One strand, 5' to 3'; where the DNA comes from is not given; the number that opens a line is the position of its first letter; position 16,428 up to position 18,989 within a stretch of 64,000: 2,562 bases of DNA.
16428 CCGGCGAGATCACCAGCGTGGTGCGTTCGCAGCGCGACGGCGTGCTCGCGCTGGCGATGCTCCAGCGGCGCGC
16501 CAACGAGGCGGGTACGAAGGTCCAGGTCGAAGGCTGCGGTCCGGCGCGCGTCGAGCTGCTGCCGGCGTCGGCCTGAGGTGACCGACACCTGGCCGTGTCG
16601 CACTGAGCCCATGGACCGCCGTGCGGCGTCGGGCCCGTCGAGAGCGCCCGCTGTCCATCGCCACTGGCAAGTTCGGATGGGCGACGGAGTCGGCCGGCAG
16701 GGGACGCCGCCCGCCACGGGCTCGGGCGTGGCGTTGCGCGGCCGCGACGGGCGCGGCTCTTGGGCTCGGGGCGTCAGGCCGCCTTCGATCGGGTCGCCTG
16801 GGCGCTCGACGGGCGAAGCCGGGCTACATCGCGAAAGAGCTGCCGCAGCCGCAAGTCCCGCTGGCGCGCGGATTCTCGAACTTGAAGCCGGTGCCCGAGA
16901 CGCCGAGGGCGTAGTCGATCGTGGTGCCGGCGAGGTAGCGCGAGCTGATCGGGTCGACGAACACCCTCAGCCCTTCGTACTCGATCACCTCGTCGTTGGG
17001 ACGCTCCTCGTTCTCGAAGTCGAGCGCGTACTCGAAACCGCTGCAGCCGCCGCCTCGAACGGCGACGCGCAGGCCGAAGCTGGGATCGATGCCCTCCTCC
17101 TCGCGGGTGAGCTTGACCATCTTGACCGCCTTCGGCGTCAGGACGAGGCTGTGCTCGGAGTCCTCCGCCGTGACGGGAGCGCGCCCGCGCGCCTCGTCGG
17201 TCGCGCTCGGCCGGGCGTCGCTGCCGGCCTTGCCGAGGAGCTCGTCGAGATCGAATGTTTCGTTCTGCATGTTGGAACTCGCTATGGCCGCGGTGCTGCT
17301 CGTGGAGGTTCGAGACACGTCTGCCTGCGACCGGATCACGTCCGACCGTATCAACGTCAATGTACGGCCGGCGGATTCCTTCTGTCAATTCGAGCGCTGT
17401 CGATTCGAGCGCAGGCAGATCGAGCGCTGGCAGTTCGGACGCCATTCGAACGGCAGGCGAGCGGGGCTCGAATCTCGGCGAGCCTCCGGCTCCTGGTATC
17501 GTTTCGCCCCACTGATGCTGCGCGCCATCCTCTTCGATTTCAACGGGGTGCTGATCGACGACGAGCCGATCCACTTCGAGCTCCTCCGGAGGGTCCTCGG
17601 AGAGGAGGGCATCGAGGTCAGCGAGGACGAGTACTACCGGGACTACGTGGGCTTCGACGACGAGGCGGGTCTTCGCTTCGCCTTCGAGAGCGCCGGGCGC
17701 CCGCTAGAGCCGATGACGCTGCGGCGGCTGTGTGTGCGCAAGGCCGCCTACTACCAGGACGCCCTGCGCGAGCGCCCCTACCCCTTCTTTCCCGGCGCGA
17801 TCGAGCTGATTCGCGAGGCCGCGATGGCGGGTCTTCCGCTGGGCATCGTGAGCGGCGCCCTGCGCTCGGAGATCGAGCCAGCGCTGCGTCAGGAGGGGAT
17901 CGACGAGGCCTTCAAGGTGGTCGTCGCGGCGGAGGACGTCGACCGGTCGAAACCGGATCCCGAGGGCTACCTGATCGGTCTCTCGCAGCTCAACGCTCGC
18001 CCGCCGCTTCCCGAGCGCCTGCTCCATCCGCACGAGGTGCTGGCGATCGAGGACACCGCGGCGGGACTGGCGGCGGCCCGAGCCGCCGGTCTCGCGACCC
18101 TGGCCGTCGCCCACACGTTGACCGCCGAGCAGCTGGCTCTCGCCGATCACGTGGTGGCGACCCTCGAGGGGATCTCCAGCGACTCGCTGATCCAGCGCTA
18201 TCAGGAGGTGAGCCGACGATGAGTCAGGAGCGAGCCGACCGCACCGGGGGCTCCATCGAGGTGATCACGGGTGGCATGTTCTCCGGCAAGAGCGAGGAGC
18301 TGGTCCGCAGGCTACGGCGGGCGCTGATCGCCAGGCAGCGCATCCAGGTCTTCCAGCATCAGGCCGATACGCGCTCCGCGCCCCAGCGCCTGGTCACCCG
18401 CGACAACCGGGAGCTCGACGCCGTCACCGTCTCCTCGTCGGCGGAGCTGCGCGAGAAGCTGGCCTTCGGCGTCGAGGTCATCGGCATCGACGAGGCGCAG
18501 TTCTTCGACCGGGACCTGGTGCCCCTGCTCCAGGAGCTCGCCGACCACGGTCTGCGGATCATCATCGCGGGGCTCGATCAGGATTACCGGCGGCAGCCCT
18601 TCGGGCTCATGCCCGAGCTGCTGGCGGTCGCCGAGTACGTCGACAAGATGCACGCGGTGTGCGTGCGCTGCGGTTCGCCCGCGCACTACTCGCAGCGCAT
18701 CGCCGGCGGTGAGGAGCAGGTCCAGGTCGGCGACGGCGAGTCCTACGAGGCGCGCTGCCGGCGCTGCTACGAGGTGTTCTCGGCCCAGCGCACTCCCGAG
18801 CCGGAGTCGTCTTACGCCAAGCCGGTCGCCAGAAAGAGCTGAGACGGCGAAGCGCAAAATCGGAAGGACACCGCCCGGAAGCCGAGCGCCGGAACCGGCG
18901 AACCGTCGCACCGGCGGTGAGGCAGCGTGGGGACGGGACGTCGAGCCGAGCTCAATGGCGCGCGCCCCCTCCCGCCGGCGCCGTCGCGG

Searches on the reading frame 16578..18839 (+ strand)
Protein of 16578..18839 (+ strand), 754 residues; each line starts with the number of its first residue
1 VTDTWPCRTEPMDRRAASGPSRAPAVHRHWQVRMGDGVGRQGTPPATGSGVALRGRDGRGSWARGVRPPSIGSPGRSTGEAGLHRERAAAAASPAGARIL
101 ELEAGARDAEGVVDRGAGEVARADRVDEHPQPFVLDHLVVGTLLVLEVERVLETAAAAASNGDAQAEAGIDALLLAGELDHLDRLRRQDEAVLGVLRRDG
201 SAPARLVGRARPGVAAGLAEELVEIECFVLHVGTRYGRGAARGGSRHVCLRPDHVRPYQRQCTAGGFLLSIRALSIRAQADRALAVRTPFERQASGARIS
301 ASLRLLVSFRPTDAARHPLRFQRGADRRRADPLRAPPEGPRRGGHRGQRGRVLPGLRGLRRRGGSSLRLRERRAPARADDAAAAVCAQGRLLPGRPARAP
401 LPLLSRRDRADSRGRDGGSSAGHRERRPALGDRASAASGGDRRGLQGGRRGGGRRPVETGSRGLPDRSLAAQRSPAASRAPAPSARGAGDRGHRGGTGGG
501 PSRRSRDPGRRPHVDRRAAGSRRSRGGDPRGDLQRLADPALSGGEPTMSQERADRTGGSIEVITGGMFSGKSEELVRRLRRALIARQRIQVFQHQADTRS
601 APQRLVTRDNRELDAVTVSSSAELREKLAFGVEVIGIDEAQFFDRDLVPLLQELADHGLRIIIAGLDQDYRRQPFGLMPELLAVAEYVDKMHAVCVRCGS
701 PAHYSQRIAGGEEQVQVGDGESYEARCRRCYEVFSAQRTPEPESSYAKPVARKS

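Call 61: search_protein_families(library=pfam, proteins=[window:16578-18839:+], max_evalue=0.00001)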
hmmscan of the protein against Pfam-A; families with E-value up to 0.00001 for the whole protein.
window:16578-18839:+ (754 aa): 1 family
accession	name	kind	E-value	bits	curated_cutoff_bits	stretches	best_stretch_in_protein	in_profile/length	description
PF00265.24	TK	-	7e-47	160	20.6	1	558-731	1-176/176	Thymidine kinase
